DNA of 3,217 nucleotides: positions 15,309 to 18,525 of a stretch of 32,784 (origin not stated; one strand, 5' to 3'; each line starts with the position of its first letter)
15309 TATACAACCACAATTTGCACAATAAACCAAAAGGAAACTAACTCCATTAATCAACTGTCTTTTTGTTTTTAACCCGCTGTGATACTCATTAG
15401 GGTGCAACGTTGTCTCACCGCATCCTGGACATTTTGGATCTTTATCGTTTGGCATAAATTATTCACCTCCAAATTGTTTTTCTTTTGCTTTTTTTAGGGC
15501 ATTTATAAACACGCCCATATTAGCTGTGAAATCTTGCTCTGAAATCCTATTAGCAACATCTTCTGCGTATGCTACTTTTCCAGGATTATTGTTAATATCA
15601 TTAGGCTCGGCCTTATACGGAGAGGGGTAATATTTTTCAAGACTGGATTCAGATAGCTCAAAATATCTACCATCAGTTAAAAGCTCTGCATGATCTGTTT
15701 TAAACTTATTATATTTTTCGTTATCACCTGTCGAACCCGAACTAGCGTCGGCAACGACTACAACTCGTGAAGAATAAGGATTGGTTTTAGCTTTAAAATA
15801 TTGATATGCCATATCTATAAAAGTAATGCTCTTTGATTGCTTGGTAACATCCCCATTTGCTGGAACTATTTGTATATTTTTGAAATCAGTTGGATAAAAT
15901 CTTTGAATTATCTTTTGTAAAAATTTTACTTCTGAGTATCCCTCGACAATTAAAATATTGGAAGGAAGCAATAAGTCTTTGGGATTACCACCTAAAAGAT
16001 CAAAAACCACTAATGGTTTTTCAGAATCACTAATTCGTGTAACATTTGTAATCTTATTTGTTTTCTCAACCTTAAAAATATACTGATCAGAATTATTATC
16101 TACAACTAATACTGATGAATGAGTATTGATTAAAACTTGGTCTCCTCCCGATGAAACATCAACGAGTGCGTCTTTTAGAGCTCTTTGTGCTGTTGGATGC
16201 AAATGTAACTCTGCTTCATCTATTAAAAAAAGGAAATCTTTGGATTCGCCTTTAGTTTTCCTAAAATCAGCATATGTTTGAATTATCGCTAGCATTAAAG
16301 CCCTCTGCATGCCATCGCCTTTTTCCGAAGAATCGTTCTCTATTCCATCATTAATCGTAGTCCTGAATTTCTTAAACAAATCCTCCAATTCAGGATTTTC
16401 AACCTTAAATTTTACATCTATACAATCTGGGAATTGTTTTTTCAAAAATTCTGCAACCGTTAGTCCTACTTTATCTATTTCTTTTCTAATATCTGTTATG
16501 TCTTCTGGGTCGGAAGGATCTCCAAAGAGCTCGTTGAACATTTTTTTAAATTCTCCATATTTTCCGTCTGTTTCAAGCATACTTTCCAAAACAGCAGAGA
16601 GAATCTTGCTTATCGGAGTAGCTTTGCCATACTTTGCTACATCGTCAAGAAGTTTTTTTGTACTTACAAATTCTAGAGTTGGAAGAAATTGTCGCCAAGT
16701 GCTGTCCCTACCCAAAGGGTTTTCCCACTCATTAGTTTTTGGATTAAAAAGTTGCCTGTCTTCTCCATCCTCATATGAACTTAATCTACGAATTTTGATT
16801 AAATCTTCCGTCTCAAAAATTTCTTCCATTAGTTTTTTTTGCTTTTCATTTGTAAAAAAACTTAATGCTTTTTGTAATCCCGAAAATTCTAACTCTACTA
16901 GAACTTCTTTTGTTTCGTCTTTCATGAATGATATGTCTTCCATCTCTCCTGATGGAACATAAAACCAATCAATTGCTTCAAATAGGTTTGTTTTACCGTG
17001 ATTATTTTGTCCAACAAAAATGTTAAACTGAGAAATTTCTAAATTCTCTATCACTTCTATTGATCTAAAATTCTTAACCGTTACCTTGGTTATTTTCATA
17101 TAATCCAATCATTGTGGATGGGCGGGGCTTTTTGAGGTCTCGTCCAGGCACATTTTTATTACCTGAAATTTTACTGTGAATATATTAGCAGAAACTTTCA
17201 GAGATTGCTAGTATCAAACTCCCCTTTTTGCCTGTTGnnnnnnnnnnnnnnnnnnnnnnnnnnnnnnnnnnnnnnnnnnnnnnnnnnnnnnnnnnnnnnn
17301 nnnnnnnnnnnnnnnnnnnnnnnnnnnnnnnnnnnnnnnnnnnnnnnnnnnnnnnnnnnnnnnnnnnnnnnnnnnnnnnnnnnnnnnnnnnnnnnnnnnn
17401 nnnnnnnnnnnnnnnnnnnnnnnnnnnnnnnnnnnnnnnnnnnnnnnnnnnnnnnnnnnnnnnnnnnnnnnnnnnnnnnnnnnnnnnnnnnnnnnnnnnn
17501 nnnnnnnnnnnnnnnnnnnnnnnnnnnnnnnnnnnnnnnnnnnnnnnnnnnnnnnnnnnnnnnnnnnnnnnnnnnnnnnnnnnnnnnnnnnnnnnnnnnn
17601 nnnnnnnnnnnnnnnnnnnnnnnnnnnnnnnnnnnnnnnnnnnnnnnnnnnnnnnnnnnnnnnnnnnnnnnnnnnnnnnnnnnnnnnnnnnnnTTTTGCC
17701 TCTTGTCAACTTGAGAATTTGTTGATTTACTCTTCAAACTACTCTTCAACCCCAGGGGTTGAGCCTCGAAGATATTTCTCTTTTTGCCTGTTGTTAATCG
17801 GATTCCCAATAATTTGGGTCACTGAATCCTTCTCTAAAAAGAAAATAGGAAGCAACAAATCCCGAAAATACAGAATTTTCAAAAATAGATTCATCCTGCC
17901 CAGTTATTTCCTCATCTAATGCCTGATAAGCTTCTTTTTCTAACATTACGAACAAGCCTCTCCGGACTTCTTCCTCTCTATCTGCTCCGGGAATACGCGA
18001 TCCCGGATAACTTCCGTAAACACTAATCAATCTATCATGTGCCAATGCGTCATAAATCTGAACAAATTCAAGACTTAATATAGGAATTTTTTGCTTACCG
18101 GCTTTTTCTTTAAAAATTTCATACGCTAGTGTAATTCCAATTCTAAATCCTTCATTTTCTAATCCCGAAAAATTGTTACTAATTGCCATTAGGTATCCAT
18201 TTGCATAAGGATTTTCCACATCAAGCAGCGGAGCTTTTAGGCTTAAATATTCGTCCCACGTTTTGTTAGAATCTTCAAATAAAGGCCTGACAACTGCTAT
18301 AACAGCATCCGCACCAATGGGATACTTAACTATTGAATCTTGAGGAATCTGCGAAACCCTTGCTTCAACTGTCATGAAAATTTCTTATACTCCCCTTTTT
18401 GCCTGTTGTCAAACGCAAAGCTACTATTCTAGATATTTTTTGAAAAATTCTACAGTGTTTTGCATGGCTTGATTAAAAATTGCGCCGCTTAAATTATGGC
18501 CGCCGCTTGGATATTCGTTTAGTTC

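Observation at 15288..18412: Candidate novel defense/toxin-antitoxin-like cassette: orphan + DUF2384-like + OLD-like ATPase/Toprim + zinc ribbon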

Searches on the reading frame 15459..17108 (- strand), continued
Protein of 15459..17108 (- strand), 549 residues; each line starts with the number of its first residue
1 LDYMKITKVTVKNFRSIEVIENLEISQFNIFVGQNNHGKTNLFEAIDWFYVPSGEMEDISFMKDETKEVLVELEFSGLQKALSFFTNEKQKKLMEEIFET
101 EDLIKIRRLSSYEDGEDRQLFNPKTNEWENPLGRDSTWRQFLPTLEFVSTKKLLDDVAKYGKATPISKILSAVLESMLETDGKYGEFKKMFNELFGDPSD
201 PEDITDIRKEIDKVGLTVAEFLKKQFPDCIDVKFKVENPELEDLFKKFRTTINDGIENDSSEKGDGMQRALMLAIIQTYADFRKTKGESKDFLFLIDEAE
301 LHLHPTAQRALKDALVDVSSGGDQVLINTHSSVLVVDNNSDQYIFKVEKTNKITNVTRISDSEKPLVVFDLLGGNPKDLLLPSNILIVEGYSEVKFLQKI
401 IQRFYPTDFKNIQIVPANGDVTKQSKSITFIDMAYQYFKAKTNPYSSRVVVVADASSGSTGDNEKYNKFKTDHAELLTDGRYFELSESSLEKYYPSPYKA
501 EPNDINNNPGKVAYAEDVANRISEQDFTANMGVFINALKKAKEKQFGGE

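Call 31: find_related_loci(query=A1, collection=metagenome_contigs, flank=4000)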
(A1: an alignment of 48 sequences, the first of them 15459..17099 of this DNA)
Query A1 (546 aa) in metagenome_contigs; peptide patterns used: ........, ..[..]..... (x = any residue, [..] = any of these).
569 stretches matched a pattern; 360 encode a relative of the query (tblastn E <= 1e-3); the best 80 are kept; 80 distinct loci.
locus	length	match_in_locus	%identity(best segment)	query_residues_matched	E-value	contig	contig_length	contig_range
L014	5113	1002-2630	65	1-544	0e+0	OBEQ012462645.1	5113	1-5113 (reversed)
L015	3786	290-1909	61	1-538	0e+0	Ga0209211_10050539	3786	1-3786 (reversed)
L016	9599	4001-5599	59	1-538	0e+0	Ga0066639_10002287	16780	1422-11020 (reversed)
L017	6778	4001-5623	49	1-544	3e-169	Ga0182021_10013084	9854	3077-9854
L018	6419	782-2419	48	1-543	1e-162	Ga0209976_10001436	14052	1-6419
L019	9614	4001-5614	48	1-543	5e-157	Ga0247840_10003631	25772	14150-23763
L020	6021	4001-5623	49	1-544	2e-156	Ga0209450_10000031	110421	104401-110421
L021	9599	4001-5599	48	1-543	2e-155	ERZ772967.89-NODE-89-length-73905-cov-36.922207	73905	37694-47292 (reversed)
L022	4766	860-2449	48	1-540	5e-158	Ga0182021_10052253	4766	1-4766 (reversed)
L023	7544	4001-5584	48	1-538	3e-153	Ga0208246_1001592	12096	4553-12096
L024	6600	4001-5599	47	1-543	7e-153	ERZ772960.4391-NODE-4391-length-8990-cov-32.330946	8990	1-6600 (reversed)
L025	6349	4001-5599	47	1-543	7e-153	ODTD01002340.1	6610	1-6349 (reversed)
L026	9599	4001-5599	47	1-543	2e-152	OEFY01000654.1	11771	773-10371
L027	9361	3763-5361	47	1-543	6e-152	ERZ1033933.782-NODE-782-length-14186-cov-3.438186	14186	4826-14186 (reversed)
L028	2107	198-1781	48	1-538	3e-163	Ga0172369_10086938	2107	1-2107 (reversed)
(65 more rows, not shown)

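Call 42: predict_structure(alignment_id=A1)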
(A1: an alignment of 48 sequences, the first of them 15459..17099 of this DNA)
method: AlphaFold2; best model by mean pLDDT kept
length: 546 residues; sequences in the alignment: 48
mean_pLDDT: 81.2   pTM: 0.70
mean pLDDT of the five models: 81.2, 79.6, 79.3, 79.2, 77.6
residues with pLDDT >= 90: 182; 70-90: 248; 50-70: 113; < 50: 3
segments of 3 or more residues with pLDDT < 50: none
pLDDT, mean of each block of 10 residues (from residue 1): 96 95 93 79 92 89 95 92 86 92 95 93 92 86 76 53 62 73 78 69 74 68 64 62 63 70 68 72 74 79 80 86 89 85 90 87 77 59 87 92 86 68 72 77 86 78 88 91 91 89 75 93 94 93 69
secondary structure, 60 per line:
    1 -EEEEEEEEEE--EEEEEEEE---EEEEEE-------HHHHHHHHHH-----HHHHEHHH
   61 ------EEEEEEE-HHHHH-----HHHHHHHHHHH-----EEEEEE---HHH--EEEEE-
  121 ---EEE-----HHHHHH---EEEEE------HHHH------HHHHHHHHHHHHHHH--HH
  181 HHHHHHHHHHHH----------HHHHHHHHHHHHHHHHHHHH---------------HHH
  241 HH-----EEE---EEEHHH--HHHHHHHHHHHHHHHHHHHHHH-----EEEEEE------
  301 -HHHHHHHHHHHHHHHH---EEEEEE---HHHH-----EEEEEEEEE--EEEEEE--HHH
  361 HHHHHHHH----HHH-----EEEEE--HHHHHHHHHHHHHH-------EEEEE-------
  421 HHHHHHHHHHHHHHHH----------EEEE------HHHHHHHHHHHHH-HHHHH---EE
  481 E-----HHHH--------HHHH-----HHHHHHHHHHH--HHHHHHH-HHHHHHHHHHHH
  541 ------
elements in order: E2-11 E14-21 E25-30 H38-47 H53-56 E67-73 H75-79 H85-95 E101-106 E115-119 E124-126 H132-137 E141-145 H152-155 H162-176 H179-192 H203-222 H238-242 E248-250 E254-256 H262-283 E289-294 H302-317 E321-326 H330-333 E339-347 E350-355 H358-368 E381-385 H388-401 E409-413 H421-436 E447-450 H457-469 H471-475 E479-481 H487-490 H499-502 H508-518 H521-527 H529-540

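Call 48: fold_search(model_id=the predicted structure, library=pdb)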
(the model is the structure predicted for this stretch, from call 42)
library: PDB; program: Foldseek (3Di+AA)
matches with E <= 10: 1281; with E <= 0.001: 212
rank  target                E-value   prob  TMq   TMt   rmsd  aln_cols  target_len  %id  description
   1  8u7i_A                5.6e-19  1.00  0.40  0.36  17.1       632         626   16  Structure of the phage immune evasion protein Gad1 bound to the Gabija GajAB complex (released 2023-11-22)
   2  6p74                  9.2e-19  1.00  0.43  0.45  16.0       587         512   16  OLD nuclease from Thermus Scotoductus (released 2020-01-29)
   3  8x5i_D                3.3e-17  1.00  0.41  0.40  17.5       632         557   17  Structure of ATP/Mg2+ bound Gabija GajA (released 2024-02-28)
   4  8x5i_B                3.3e-17  1.00  0.38  0.37  17.1       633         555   15  Structure of ATP/Mg2+ bound Gabija GajA (released 2024-02-28)
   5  8sm3_A                4.1e-16  1.00  0.39  0.39  16.9       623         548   16  Structure of Bacillus cereus VD045 Gabija GajA-GajB Complex (released 2023-11-22)
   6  9lpa_B                7.2e-15  1.00  0.41  0.31  13.5       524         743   17  The cryo-EM structure of retron Eco8 in an active state (released 2025-11-19)
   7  9x94_F                4.0e-14  1.00  0.41  0.32  12.0       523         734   16  Apo Retron-Eco8 complex (released 2026-03-18)
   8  9x9b_B                7.3e-14  1.00  0.43  0.33  13.8       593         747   16  Retron-Eco8 complex with ATP-Mg2+ (released 2026-03-04)
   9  9p4j_A                7.3e-14  1.00  0.39  0.31  14.1       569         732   15  The structure of Retron Eco8 in Apo state (released 2025-11-12)
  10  8tjy_A                8.2e-14  1.00  0.37  0.42  16.6       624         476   15  Structure of Gabija AB complex (released 2024-04-24)
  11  9lp9_B                9.1e-14  1.00  0.41  0.31  12.6       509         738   15  The cryo-EM structure of retron Eco8 in a standby state (released 2025-11-19)
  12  9x94_J                2.6e-13  1.00  0.41  0.32  12.3       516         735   16  Apo Retron-Eco8 complex (released 2026-03-18)
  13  8x5i_A                5.9e-13  1.00  0.36  0.41  16.8       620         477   15  Structure of ATP/Mg2+ bound Gabija GajA (released 2024-02-28)
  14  8jqb_A                6.3e-13  1.00  0.33  0.38  18.6       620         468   14  Structure of Gabija GajA-GajB 4:4 Complex (released 2024-02-28)
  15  4ncj_C                2.5e-12  1.00  0.40  0.64  13.3       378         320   19  Crystal Structure of Pyrococcus furiosis Rad50 R805E mutation with ADP Beryllium Flouride (released 2014-03-05)
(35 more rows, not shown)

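Call 56: search_protein_families(library=phrogs, proteins=[window:15459-17099:-], max_evalue=0.1)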
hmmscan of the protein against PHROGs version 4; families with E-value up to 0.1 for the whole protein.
window:15459-17099:- (546 aa): 16 families
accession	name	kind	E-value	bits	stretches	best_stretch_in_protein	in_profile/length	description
phrog_4747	-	unknown function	6.3e-75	254.4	1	1-475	1-524/610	-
phrog_3940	-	unknown function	2.5e-12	47.4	1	270-410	233-378/537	-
phrog_9802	-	unknown function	4e-12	46.9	2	280-371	277-363/438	-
phrog_7507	-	unknown function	1.4e-11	45.4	1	206-349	337-467/483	-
phrog_21420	-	unknown function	1.4e-10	41.3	2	290-332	528-570/654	-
phrog_8323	-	unknown function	2.2e-10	40.7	1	1-349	49-381/623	-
phrog_5836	-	unknown function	3.1e-07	29.8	1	14-361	17-380/1071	-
phrog_1499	-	unknown function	2.1e-06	28.3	1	1-67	3-67/427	-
phrog_13167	-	unknown function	1.2e-05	25.4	1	290-344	340-394/477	-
phrog_14430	-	unknown function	1.8e-05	25.2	1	287-358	337-406/444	-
phrog_8939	-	unknown function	0.00011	21.9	1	270-353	427-514/595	-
phrog_19212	-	unknown function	0.00015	21.5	0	1-43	1-45/550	-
phrog_8066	-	unknown function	0.0002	21.3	1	290-356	386-452/522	-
phrog_25363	-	unknown function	0.00069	20.8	1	1-47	5-51/77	-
phrog_21685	-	unknown function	0.0063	16.7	1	280-347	12-84/260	-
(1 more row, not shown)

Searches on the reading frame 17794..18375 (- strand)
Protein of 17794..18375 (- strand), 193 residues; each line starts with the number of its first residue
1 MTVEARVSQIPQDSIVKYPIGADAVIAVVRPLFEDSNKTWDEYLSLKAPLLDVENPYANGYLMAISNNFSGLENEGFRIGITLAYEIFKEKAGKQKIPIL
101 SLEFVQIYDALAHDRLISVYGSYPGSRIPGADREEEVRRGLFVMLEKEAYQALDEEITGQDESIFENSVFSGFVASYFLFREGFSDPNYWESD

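Call 3: search_protein_families(library=pfam, proteins=[window:17794-18375:-], max_evalue=1)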
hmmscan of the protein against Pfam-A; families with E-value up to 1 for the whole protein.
window:17794-18375:- (193 aa): 1 family
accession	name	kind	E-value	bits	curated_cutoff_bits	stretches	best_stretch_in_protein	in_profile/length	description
PF08616.15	SPA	-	0.15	12.5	22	1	20-48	81-106/113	Stabilization of polarity axis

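Call 4: search_protein_families(library=padloc, proteins=[window:17794-18375:-], max_evalue=1)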
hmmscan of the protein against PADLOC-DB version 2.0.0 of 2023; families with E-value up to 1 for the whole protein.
window:17794-18375:- (193 aa): 0 families

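Call 5: search_protein_families(library=ncbifam, proteins=[window:17794-18375:-], max_evalue=1)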
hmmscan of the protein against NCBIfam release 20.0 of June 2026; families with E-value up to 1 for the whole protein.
window:17794-18375:- (193 aa): 0 families

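Call 20: find_homologous_proteins(query=window:17794-18375:-)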
Query window:17794-18375:- (193 aa): 6 proteins with E <= 0.001 among 88 candidates.
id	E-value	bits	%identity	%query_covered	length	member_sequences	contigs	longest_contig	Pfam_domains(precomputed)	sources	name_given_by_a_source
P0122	2.6e-122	424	100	100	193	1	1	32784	-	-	-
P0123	2.5e-107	375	88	100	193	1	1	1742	-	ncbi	-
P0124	9.2e-98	344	80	100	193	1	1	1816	-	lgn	-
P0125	2.5e-96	339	77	99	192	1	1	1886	-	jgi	-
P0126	2.1e-93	329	75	100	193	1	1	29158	-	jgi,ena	-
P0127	4.8e-90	318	75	100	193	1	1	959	-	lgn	-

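Call 21: find_encoding_contigs(protein=P0126, flank=10000, max_places=3)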
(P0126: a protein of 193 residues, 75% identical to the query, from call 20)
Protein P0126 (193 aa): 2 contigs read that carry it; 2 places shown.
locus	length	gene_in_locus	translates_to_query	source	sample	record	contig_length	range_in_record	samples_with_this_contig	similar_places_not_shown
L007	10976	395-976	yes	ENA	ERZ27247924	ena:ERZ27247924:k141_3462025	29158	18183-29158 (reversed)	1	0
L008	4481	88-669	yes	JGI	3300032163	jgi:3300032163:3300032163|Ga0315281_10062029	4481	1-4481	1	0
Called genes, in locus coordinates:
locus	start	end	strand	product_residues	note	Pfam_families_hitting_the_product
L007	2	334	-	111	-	?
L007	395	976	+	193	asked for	-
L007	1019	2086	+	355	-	PF01926:MMR_HSR1, PF02421:FeoB_N, PF06071:YchF-GTPase_C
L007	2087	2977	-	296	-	PF01522:Polysacc_deac_1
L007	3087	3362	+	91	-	PF01250:Ribosomal_S6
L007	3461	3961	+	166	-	PF00436:SSB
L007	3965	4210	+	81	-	PF01084:Ribosomal_S18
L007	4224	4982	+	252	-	-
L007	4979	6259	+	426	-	PF22694:CtpB_N-like (weak), PF00595:PDZ, PF13180:PDZ_2, PF17820:PDZ_6, PF03572:Peptidase_S41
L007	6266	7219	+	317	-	PF01565:FAD_binding_4, PF02873:MurB_C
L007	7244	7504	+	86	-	PF11950:DUF3467 (weak)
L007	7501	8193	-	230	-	PF08030:NAD_binding_6 (faint), PF00175:NAD_binding_1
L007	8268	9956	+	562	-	PF00999:Na_H_Exchanger, PF02254:TrkA_N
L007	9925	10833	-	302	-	PF03462:PCRF, PF00472:RF-1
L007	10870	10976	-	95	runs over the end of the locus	PF01197:Ribosomal_L31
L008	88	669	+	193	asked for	-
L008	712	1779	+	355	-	PF01926:MMR_HSR1, PF02421:FeoB_N, PF06071:YchF-GTPase_C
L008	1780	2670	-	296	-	PF01522:Polysacc_deac_1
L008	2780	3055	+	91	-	PF01250:Ribosomal_S6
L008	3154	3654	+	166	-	PF00436:SSB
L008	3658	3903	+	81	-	PF01084:Ribosomal_S18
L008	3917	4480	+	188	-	?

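Call 22: find_encoding_contigs(protein=P0123, flank=5000, max_places=2)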
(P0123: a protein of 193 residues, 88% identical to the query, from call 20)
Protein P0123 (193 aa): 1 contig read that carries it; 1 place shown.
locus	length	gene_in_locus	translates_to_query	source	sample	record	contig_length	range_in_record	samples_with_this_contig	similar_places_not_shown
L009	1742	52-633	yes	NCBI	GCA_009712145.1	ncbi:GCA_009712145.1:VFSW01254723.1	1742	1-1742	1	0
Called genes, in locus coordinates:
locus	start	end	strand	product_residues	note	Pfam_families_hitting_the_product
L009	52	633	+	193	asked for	-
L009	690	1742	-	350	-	?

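Call 23: find_encoding_contigs(protein=P0125, flank=5000, max_places=2)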
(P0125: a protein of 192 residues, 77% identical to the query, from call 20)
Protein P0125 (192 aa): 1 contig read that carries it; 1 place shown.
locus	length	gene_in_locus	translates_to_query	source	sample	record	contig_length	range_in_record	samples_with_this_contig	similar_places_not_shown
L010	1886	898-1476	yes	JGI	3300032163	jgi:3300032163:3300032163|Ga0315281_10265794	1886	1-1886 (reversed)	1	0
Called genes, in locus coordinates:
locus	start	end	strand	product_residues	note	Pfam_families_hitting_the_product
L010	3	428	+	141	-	?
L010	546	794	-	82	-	-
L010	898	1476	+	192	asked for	-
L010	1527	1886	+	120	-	?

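Call 24: find_encoding_contigs(protein=P0124, flank=5000, max_places=2)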
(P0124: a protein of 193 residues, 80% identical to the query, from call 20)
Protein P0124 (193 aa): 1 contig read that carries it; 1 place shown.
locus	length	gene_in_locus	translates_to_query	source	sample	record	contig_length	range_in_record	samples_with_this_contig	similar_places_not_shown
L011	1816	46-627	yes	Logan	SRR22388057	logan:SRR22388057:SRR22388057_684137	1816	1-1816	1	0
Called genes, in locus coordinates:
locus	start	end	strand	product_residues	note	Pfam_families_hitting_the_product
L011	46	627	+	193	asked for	-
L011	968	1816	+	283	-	?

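Call 56: search_protein_families(library=phrogs, proteins=[window:17794-18375:-], max_evalue=0.1)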
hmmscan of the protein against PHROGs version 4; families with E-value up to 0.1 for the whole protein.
window:17794-18375:- (193 aa): 0 families

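Call 65: search_protein_families(library=pfam, proteins=[L009:690-1742:-], max_evalue=0.01)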
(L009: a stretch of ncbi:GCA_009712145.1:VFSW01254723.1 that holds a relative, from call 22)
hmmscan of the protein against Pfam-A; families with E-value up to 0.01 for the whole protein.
L009:690-1742:- (350 aa): 3 families
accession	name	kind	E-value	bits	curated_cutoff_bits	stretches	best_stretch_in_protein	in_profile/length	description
PF02369.22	Big_1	-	0.0015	19.1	34.9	0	206-282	9-80/93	Bacterial Ig-like domain (group 1)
PF19070.5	DUF5766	-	0.0017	19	27.4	0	243-276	26-59/77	Family of unknown function (DUF5766)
PF14099.13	Polysacc_lyase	-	0.0017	18.7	29.9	0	196-294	47-143/210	Polysaccharide lyase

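Call 72: search_solved_structures(query=window:17794-18375:-, max_evalue=10)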
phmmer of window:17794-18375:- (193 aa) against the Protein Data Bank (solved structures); distinct sequences matched with E-value up to 10: 0.
